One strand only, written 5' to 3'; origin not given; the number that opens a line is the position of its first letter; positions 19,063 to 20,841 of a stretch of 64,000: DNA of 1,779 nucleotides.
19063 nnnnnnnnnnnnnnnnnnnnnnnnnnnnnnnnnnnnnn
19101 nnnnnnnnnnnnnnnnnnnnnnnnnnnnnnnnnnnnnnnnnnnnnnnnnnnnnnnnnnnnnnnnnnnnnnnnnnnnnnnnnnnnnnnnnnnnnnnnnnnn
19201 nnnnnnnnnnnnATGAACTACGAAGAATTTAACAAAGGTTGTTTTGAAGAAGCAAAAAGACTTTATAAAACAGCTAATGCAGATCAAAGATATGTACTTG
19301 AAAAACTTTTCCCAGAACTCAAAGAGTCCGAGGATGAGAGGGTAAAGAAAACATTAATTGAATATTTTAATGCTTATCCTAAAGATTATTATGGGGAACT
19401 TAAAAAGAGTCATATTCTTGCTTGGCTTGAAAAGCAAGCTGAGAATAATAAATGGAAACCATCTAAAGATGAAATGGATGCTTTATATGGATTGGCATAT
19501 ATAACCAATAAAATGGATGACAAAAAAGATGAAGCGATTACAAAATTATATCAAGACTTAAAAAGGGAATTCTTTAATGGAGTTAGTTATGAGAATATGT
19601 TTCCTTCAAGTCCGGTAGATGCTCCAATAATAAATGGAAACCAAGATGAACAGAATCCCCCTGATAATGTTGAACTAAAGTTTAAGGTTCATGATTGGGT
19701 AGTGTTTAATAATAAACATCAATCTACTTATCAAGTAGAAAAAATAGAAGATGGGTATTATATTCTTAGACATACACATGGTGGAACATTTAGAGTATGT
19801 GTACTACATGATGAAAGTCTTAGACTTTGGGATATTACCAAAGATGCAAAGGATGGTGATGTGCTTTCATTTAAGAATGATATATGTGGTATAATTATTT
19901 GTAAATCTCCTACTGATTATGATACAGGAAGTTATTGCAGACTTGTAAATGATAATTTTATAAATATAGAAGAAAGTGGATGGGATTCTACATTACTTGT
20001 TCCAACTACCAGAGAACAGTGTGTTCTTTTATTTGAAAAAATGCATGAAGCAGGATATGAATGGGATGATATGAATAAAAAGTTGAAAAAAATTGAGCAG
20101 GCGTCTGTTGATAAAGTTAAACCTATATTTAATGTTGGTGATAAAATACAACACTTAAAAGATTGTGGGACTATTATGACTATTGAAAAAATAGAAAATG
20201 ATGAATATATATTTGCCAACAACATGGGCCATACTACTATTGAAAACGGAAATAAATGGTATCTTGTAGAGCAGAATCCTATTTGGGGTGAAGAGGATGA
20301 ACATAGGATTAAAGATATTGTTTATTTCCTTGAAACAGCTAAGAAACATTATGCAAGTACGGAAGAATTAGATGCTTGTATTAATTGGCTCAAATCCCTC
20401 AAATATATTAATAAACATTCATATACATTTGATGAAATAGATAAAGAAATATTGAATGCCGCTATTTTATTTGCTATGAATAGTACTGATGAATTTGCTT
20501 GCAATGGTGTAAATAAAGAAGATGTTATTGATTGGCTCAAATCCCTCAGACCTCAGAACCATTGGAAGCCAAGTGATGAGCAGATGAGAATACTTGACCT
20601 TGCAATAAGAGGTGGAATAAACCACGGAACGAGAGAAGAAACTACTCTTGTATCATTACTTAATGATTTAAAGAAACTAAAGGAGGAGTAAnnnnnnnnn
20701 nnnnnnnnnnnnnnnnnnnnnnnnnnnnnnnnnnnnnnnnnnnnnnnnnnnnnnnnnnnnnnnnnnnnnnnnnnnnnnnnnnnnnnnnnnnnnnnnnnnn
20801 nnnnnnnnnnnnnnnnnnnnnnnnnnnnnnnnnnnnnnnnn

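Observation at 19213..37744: Family B: four dispersed modular proteins built from repeated FPEL / WD(I)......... / PATKEQ...AGYEWD / NWLKSIK blocks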

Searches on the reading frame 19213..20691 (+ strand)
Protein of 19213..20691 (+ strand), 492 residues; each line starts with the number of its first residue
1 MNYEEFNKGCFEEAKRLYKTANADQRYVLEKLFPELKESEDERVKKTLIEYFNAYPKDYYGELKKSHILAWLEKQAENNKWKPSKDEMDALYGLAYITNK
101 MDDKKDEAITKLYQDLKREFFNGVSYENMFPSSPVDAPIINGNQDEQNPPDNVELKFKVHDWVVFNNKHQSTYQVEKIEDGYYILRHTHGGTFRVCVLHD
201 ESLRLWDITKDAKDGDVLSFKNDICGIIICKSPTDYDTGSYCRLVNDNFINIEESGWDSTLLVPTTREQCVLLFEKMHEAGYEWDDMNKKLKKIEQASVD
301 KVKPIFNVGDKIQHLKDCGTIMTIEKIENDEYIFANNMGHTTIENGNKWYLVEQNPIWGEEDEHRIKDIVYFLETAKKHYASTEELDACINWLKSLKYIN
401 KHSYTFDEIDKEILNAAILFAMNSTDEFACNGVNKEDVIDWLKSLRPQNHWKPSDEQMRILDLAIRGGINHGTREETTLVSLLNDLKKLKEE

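Call 4: search_protein_families(library=pfam, proteins=[window:19213-20691:+], max_evalue=1)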
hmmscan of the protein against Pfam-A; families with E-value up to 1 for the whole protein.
window:19213-20691:+ (492 aa): 3 families
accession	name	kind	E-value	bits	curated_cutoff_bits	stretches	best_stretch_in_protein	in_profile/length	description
PF11213.13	DUF3006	-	0.034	14.8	32.3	1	175-232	3-50/67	Protein of unknown function (DUF3006)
PF20465.4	MmeI_hel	-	0.12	13.6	27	0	6-54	22-72/75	MmeI, helicase spacer domain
PF24944.1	DUF7758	-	0.21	12.3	27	1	362-405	13-56/126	Domain of unknown function (DUF7758)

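Call 5: search_protein_families(library=phrogs, proteins=[window:19213-20691:+], max_evalue=0.1)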
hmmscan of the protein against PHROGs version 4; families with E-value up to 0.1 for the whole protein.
window:19213-20691:+ (492 aa): 1 family
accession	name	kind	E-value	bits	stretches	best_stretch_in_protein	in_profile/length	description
phrog_6363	-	unknown function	0.042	15.5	0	432-460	19-47/99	-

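Call 10: list_cluster_members(proteins=[window:19213-20691:+, window:31029-32261:+, window:32600-33958:+, window:37220-37744:+])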
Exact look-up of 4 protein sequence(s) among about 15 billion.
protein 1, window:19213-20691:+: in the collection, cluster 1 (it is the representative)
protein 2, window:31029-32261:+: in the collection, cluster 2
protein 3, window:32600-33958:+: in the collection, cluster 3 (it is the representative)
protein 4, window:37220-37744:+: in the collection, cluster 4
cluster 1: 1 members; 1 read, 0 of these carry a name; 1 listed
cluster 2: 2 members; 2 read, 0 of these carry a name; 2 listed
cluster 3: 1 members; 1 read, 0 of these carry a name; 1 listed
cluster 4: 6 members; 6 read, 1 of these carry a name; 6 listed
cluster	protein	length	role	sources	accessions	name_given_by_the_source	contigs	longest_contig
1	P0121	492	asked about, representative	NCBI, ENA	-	-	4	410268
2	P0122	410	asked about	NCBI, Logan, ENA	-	-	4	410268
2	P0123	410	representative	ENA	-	-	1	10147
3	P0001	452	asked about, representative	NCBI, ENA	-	-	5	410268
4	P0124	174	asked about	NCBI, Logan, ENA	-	-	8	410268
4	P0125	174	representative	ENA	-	-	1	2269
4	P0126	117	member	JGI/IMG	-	lauroyl/myristoyl acyltransferase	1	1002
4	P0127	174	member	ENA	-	-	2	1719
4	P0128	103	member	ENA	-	-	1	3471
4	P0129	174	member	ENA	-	-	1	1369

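Call 16: search_solved_structures(query=window:19213-20691:+, max_evalue=1)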
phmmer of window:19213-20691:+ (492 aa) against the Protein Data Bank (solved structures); distinct sequences matched with E-value up to 1: 2.
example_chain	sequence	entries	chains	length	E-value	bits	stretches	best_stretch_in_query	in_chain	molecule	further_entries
8azw_N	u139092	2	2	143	0.23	13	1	205-268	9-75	eL28 (60S ribosomal protein L28)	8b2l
7qiw_r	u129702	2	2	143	0.26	12.9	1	205-268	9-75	Ribosomal_L28e domain-containing protein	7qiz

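Call 61: search_protein_families(library=ncbifam, proteins=[window:19213-20691:+], max_evalue=0.1)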
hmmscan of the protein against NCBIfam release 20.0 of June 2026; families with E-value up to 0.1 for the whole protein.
window:19213-20691:+ (492 aa): 1 family
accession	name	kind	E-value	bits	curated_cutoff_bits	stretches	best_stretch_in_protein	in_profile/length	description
NF008191.0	PRK10945.1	subfamily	0.012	15.9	90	0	57-95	9-47/72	hemolysin expression modulator Hha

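Call 62: search_protein_families(library=padloc, proteins=[window:19213-20691:+], max_evalue=0.1)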
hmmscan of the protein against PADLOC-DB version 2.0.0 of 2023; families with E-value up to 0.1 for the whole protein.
window:19213-20691:+ (492 aa): 0 families
